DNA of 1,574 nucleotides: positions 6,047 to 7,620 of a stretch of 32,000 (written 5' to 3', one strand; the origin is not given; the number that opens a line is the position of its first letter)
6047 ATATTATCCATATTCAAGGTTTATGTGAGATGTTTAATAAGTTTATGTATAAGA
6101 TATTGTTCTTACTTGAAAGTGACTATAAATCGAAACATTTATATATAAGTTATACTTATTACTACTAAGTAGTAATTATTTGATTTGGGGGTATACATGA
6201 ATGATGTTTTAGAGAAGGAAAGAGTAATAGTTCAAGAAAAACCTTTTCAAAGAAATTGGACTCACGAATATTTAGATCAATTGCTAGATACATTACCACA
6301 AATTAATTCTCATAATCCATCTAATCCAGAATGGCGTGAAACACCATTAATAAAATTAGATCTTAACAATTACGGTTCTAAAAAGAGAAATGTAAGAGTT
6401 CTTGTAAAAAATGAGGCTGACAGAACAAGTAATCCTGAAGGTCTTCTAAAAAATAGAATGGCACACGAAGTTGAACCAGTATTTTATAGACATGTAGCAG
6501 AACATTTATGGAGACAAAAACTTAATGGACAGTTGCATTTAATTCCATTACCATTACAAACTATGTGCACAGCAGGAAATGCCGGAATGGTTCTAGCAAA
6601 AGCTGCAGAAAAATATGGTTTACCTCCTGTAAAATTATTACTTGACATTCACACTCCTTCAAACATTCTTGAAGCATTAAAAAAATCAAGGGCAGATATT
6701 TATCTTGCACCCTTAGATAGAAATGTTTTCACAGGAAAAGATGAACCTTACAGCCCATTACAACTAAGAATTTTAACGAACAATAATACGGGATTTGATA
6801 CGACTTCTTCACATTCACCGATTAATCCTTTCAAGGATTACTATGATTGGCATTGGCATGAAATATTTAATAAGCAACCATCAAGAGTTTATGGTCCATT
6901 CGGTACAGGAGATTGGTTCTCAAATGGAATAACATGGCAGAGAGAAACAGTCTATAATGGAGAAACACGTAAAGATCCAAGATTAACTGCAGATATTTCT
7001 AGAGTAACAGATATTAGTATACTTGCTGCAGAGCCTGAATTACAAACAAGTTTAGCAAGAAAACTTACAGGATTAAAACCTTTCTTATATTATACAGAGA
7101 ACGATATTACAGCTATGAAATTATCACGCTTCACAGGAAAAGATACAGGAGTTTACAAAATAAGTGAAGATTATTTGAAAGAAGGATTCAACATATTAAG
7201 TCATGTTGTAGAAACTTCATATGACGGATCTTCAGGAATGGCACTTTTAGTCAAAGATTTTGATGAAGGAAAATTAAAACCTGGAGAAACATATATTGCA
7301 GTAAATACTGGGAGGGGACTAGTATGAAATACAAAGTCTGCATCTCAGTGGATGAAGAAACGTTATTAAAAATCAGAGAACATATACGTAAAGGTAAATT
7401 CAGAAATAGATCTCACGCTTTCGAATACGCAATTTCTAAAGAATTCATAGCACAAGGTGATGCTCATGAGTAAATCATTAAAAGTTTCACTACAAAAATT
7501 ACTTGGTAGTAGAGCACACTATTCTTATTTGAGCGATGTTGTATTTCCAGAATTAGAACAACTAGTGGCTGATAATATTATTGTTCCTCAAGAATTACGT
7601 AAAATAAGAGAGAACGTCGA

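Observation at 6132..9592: Translationally coupled three-gene module: fold-II PLP enzyme, 49-aa RHH protein and a membrane-spanning kinase-like protein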

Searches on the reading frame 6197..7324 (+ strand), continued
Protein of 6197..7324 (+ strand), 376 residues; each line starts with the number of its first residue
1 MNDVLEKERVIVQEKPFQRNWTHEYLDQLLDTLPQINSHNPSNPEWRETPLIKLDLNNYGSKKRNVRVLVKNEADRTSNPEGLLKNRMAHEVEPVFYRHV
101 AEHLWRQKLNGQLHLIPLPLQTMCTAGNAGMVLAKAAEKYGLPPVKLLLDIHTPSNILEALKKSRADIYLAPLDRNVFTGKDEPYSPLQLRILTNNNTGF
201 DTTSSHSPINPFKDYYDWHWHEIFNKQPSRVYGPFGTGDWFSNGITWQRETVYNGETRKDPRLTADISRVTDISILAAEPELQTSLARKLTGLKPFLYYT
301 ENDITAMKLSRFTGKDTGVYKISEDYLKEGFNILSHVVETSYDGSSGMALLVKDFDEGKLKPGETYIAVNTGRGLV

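Call 65: fold_search(model_id=the predicted structure, library=pdb)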
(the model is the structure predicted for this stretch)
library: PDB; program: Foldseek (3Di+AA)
matches with E <= 10: 1551; with E <= 0.001: 458
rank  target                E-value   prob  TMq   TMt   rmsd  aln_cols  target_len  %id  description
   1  6nmx_A                4.5e-13  1.00  0.57  0.61   8.1       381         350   15  Threonine synthase from Bacillus subtilis ATCC 6633 with PLP and APPA (released 2019-03-13)
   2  2bht_A                9.9e-13  1.00  0.52  0.65   6.0       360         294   15  Crystal structure of O-acetylserine sulfhydrylase B (released 2005-06-22)
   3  6nmx_B                1.3e-12  1.00  0.57  0.61   8.0       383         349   15  Threonine synthase from Bacillus subtilis ATCC 6633 with PLP and APPA (released 2019-03-13)
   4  4h27                  2.4e-12  1.00  0.54  0.62   5.1       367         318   18  Modulating the function of human serine racemase and human serine dehydratase by protein engineering (released 2012-11-14)
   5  6nmx_D                3.0e-12  1.00  0.57  0.61   8.1       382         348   15  Threonine synthase from Bacillus subtilis ATCC 6633 with PLP and APPA (released 2019-03-13)
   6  4l0d_B                3.8e-12  1.00  0.51  0.40  10.2       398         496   14  Crystal structure of delta516-525 human cystathionine beta-synthase containing C-terminal 6xHis-tag (released 2013-09-18)
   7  6cgq_A                5.6e-12  1.00  0.58  0.63   6.3       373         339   15  Threonine synthase from Bacillus subtilis ATCC 6633 with PLP and PLP-Ala (released 2019-02-27)
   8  1v7c_A                5.6e-12  1.00  0.58  0.61   7.7       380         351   16  Crystal structure of threonine synthase from thermus thermophilus hb8 in complex with a substrate analogue (released 2003-12-30)
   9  6cgq_B                5.9e-12  1.00  0.57  0.62   7.2       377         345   15  Threonine synthase from Bacillus subtilis ATCC 6633 with PLP and PLP-Ala (released 2019-02-27)
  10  4l0d_A                7.1e-12  1.00  0.50  0.40   9.8       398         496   12  Crystal structure of delta516-525 human cystathionine beta-synthase containing C-terminal 6xHis-tag (released 2013-09-18)
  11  1p5j                  7.6e-12  1.00  0.52  0.60   5.3       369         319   17  Crystal Structure Analysis of Human Serine Dehydratase (released 2004-06-01)
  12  4d9m_A                9.7e-12  1.00  0.53  0.53  12.1       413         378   13  Crystal structure of Diaminopropionate ammonia lyase from Escherichia coli in complex with aminoacrylate-PLP azomethin (released 2012-04-25)
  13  1uin_A                1.0e-11  1.00  0.59  0.63   5.9       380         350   16  Crystal Structure of Threonine Synthase from Thermus Thermophilus HB8, Trigonal Crystal Form (released 2003-11-18)
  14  2zsj_A                1.1e-11  1.00  0.58  0.62   6.2       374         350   16  Crystal structure of threonine synthase from Aquifex aeolicus VF5 (released 2008-10-21)
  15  8stw_E                1.2e-11  1.00  0.54  0.58   9.7       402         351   14  K384N HUMAN CYSTATHIONINE BETA-SYNTHASE (delta 411-551) (released 2023-11-22)
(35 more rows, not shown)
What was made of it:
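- Closest known: Threonine synthase. Different: About 15% identity to solved ThrC structures (call 65).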

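Call 102: find_related_loci(query=A13, collection=metagenome_contigs, flank=4000)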
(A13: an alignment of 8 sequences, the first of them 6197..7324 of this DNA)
Query A13 (376 aa) in metagenome_contigs; peptide patterns used: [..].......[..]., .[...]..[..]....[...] (x = any residue, [..] = any of these).
98 stretches matched a pattern; 16 encode a relative of the query (tblastn E <= 1e-3); 16 distinct loci.
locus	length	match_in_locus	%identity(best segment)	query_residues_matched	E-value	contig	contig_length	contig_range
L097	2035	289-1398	66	3-375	0e+0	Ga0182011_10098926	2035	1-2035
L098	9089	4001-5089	50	9-375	3e-114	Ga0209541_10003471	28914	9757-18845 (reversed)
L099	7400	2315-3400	43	8-376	3e-90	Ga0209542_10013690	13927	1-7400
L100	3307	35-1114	38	5-375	9e-81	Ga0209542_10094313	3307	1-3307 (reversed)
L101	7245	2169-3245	38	8-375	3e-76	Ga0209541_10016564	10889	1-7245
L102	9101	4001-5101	37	8-375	8e-74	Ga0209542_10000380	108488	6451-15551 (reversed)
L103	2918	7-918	41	68-375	2e-70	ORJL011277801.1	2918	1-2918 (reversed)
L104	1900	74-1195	35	1-374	7e-70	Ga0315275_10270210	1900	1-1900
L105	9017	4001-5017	38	31-375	2e-64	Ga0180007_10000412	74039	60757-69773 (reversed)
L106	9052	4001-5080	36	8-375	4e-64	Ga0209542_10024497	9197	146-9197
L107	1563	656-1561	35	11-319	3e-59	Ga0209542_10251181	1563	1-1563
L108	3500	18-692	43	140-375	2e-53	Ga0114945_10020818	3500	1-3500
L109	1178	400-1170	39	11-280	5e-54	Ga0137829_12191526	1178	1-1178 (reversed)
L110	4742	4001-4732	38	8-263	2e-42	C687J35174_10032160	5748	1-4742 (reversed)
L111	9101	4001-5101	36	8-376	1e-66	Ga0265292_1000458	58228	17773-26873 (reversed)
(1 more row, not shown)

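Call 106: search_protein_families(library=pfam, proteins=[L098:5669-7480:+, L098:5089-5574:+, L097:1401-1883:+, L099:4778-6565:+, L099:3949-4719:+, L101:543-1430:+, L101:3245-5062:+, L108:707-1705:+, L108:1710-2192:+, L111:5283-6818:+], max_evalue=0.01)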
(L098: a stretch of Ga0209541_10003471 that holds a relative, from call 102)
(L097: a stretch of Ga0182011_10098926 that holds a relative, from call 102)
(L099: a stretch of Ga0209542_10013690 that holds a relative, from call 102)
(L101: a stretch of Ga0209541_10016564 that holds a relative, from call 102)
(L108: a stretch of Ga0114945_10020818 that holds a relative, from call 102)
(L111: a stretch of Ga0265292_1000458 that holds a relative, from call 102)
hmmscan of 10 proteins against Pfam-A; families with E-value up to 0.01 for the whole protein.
L098:5669-7480:+ (604 aa): 13 families
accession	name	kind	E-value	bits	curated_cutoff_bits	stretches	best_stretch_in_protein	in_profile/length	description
PF01850.27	PIN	-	1.1e-09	39.4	23.6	1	12-123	4-118/120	PIN domain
PF00437.27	T2SSE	-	2.8e-08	33.3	24.9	1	246-377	119-256/370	Type II/IV secretion system protein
PF20720.3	nSTAND3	-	2.1e-05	24.7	27.2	1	258-306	10-58/155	Novel STAND NTPase 3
PF00013.35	KH_1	-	0.0001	22.4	21.5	1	492-527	4-38/66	KH domain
PF03796.21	DnaB_C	-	0.00096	19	27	1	266-296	20-51/255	DnaB-like helicase C terminal domain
PF13245.12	AAA_19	-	0.001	19.7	25.1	0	265-295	11-41/134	AAA domain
PF07650.23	KH_2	-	0.0012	19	22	1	463-518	4-55/78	KH domain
PF05496.18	RuvB_N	-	0.0015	18.8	27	1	260-304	28-74/159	Holliday junction DNA helicase RuvB P-loop domain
PF13191.12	AAA_16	-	0.0019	19.1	32.6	1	256-293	14-52/167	AAA ATPase domain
PF00004.35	AAA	-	0.0043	17.9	21.2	0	268-289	1-22/131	ATPase family associated with various cellular activities (AAA)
PF07728.20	AAA_5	-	0.0055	17.1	22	0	267-327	1-58/139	AAA domain (dynein-related subfamily)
PF13173.12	AAA_14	-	0.0082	16.6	27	1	268-349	5-79/129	AAA domain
PF00005.33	ABC_tran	-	0.0088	17.1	25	0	264-298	10-44/137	ABC transporter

L098:5089-5574:+ (162 aa): 0 families

L097:1401-1883:+ (161 aa): 0 families

L099:4778-6565:+ (596 aa): 0 families

L099:3949-4719:+ (257 aa): 2 families
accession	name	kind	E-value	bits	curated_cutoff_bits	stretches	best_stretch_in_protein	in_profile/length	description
PF02616.19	SMC_ScpA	-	1.1e-16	62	24.6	1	24-242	1-231/232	Segregation and condensation protein ScpA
PF04824.21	Rad21_Rec8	-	0.00096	18.8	22.7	1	195-242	4-51/55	Conserved region of Rad21 / Rec8 like protein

L101:543-1430:+ (296 aa): 2 families
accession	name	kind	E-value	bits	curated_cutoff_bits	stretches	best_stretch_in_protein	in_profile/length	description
PF01909.29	NTP_transf_2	-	0.00045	21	21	1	89-138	2-47/93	Nucleotidyltransferase domain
PF22014.2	DUF6932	-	0.00052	20.9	27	1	82-184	32-127/142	Family of unknown function (DUF6932)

L101:3245-5062:+ (606 aa): 2 families
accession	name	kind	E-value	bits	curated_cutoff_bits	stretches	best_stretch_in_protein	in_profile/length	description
PF00069.31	Pkinase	-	1.5e-30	106.9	31.7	1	22-303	1-247/263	Protein kinase domain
PF07714.23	PK_Tyr_Ser-Thr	-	1.6e-15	57.6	23.1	1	24-235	3-202/258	Protein tyrosine and serine/threonine kinase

L108:707-1705:+ (333 aa): 1 family
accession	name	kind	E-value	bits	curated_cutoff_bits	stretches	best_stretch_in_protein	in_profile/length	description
PF00723.27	Glyco_hydro_15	-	2e-15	57.1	22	1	4-182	6-194/427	Glycosyl hydrolases family 15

L108:1710-2192:+ (161 aa): 0 families

L111:5283-6818:+ (512 aa): 0 families

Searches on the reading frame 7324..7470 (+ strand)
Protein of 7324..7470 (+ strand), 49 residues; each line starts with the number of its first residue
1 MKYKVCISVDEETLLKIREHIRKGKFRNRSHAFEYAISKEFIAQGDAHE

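Call 5: search_protein_families(library=pfam, proteins=[window:7324-7470:+], max_evalue=1)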
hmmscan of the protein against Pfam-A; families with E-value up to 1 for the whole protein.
window:7324-7470:+ (49 aa): 2 families
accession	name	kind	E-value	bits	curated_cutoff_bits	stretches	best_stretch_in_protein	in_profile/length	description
PF01402.27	RHH_1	-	0.0011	19.3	20.5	1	7-38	4-34/39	Ribbon-helix-helix protein, copG family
PF23434.1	DUF7120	-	0.064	13.7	27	1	4-39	3-38/70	Family of unknown function (DUF7120)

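Call 6: search_protein_families(library=ncbifam, proteins=[window:7324-7470:+], max_evalue=1)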
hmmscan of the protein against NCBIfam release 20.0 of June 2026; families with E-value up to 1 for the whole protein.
window:7324-7470:+ (49 aa): 0 families

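Call 27: search_protein_families(library=padloc, proteins=[window:7324-7470:+], max_evalue=1)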
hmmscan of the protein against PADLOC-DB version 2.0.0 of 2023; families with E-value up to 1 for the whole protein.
window:7324-7470:+ (49 aa): 0 families

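Call 28: search_protein_families(library=phrogs, proteins=[window:7324-7470:+], max_evalue=1)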
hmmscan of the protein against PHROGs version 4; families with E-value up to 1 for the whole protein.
window:7324-7470:+ (49 aa): 2 families
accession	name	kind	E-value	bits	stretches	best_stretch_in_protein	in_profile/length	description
phrog_22832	-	unknown function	0.086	14.1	1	7-28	13-34/83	-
phrog_4738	-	transcription regulation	0.29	11.9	1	2-32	14-44/59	transcriptional repressor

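Call 85: find_related_loci(query=A11, collection=genome_contigs, flank=3500)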
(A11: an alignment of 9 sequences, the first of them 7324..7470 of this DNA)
Query A11 (49 aa) in genome_contigs; peptide patterns used: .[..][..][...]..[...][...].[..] (x = any residue, [..] = any of these).
284 stretches matched a pattern; 266 encode a relative of the query (tblastn E <= 1e-3); the best 80 are kept; 80 distinct loci.
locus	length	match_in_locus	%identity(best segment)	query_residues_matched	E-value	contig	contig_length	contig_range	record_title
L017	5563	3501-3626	90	1-42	3e-22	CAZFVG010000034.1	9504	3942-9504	MAG TPA_asm: uncultured Methanosarcinales archaeon isolate binchicken_co54_27 genome assembly, contig: NODE_13113_length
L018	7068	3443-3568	83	1-42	1e-20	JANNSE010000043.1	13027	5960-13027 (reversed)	MAG: Candidatus Woesearchaeota archaeon isolate SOY_31_metabat_27 SOY_31_k141_584484, whole genome shotgun sequence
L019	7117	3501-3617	85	1-39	2e-17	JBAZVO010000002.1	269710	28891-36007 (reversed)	MAG: Candidatus Woesearchaeota archaeon isolate SO_2017_GW1_254 NODE_330_length_269710_cov_5.866238_OW334_2017, whole ge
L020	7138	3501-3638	69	1-48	3e-17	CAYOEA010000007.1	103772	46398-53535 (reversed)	MAG TPA_asm: uncultured Methanosarcinales archaeon isolate binchicken_co47_10 genome assembly, contig: NODE_103_length_1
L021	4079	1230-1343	84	1-38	2e-16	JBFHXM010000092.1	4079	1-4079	MAG: Candidatus Woesearchaeota archaeon isolate Mix_sand09.2021.07.Z.57 k141_655601_length_4079_cov_7.0000, whole genome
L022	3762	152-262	76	1-37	2e-16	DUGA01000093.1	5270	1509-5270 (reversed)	MAG TPA_asm: Candidatus Woesearchaeota archaeon isolate UBA10200 contig_296619, whole genome shotgun sequence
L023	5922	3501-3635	70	1-47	3e-16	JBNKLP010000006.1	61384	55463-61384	MAG: Candidatus Nanoarchaeia archaeon isolate H1H2.bin.12.permissive NODE_6_length_61384_cov_6.623077, whole genome shot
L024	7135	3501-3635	67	1-45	4e-16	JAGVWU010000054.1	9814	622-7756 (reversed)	Candidatus Pacearchaeota archaeon isolate RIFOXYC1_FULL_30_12 rifoxyc1_full_scaffold_4480, whole genome shotgun sequence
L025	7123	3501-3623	73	1-41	9e-16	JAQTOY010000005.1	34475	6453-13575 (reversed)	MAG: Candidatus Nanoarchaeia archaeon isolate STB_103 NODE_2623_length_34475_cov_3.575608_Sandtown_B, whole genome shotg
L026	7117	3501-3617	77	1-39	1e-15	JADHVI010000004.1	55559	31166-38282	MAG: Candidatus Woesearchaeota archaeon isolate BS150m-G68 BS-150m-C397, whole genome shotgun sequence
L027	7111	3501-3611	76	1-37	2e-15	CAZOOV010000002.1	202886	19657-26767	MAG TPA_asm: uncultured Methanosarcinales archaeon isolate binchicken_co141_553 genome assembly, contig: NODE_94_length_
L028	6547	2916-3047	63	1-46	2e-15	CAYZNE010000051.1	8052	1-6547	MAG TPA_asm: uncultured Methanosarcinales archaeon isolate binchicken_co243_25 genome assembly, contig: NODE_8473_length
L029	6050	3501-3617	72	1-39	2e-15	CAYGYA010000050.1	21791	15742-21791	MAG TPA_asm: uncultured Methanosarcinales archaeon isolate ERP119294_co2_539 genome assembly, contig: k141_2796080, whol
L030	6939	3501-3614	71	1-38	7e-15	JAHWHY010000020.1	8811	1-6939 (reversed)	MAG: Candidatus Woesearchaeota archaeon isolate Yap150.bin7.227 contig-145_19319, whole genome shotgun sequence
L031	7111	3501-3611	70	1-37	9e-15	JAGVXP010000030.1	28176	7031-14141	Candidatus Woesearchaeota archaeon isolate RIFCSPHIGHO2_02_FULL_36_13 rifcsphigho2_02_scaffold_2272, whole genome shotgu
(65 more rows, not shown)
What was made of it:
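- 7324..7473 (+): 49-aa ribbon-helix-helix protein, the proposed autoregulator and conserved partner of the kinase. 266 relatives were found among genome contigs (call 85).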

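Call 92: search_protein_families(library=pfam, alignment_id=A12, max_evalue=0.001)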
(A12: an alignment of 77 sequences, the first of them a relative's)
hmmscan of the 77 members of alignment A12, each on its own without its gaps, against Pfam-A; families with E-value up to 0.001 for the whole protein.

A. member 1, L017:3659-5563:+ (635 aa): 1 family
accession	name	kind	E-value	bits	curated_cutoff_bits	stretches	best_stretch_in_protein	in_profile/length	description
PF00069.31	Pkinase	-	7.5e-09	35.8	31.7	1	99-297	70-251/263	Protein kinase domain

B. families by the number of members that match (of 77 scanned): 30 families (the first 25 are shown)
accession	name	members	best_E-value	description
PF00069.31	Pkinase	30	1.1e-39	Protein kinase domain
PF07714.23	PK_Tyr_Ser-Thr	26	2.1e-22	Protein tyrosine and serine/threonine kinase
PF03109.22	ABC1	6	2.7e-08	ABC1 atypical kinase-like domain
PF01636.29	APH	5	1.9e-09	Phosphotransferase enzyme family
PF04117.17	Mpv17_PMP22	4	2.7e-08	Mpv17 / PMP22 family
PF14531.12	Kinase-like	4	1.8e-06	Kinase-like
PF08241.18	Methyltransf_11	2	3.2e-18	Methyltransferase domain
PF13489.12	Methyltransf_23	2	1.5e-13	Methyltransferase domain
PF13649.12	Methyltransf_25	2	3.6e-12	Methyltransferase domain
PF13847.12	Methyltransf_31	2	3.2e-11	Methyltransferase domain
PF08242.18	Methyltransf_12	2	7.8e-10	Methyltransferase domain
PF02353.26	CMAS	1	1.3e-91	Mycolic acid cyclopropane synthetase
PF00456.26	Transketolase_N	1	3.8e-20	Transketolase, thiamine diphosphate binding domain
PF12799.13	LRR_4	1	7.9e-17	Leucine Rich repeats (2 copies)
PF23598.1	LRR_14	1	5.1e-11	Leucine-rich repeat region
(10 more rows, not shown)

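Call 111: list_cluster_members(proteins=[window:7324-7470:+, L003:555-701:+, L017:3501-3659:+])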
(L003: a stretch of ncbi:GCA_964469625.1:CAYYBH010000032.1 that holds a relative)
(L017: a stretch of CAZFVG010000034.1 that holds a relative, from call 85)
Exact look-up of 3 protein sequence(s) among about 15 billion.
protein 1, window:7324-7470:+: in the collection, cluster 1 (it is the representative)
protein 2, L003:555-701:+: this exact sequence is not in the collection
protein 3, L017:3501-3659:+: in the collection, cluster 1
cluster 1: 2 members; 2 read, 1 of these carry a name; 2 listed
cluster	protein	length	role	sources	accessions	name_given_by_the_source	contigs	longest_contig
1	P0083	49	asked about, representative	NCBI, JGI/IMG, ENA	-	Arc/MetJ-type ribon-helix-helix transcriptional regulator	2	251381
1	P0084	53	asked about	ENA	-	-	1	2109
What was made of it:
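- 7324..7473 (+): One source names it an Arc/MetJ-type RHH regulator (call 111).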

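Call 117: search_solved_structures(query=A11, max_evalue=0.1, show_alignments=1)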
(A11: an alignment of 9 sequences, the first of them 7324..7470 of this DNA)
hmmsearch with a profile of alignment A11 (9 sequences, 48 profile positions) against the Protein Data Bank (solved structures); distinct sequences matched with E-value up to 0.1: 3.
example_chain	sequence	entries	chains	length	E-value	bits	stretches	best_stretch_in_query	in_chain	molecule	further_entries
8u12_A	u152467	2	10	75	0.042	17.1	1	2-38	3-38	Antitoxin Rv0298 | Antitoxin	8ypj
7b22_A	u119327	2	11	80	0.058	16.7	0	1-40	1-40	Antitoxin ParD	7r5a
3mj6_A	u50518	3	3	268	0.061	16.6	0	21-33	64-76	Junctional adhesion molecule-like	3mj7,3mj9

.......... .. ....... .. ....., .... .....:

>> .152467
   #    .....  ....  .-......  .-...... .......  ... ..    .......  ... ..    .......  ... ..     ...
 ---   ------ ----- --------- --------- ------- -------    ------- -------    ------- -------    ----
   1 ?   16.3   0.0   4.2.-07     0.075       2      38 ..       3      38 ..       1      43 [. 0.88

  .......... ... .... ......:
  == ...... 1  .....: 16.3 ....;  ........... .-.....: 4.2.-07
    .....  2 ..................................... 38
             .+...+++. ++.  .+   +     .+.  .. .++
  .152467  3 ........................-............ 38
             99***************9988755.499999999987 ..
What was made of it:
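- On Ribbon-helix-helix (Pfam RHH_1, PF01402): The profile against PDB finds the RHH antitoxins Rv0298 and ParD at E about 0.05 (call 117).
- The RHH profile weakly resembles the ParD and Rv0298 antitoxins (E about 0.05, call 117).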
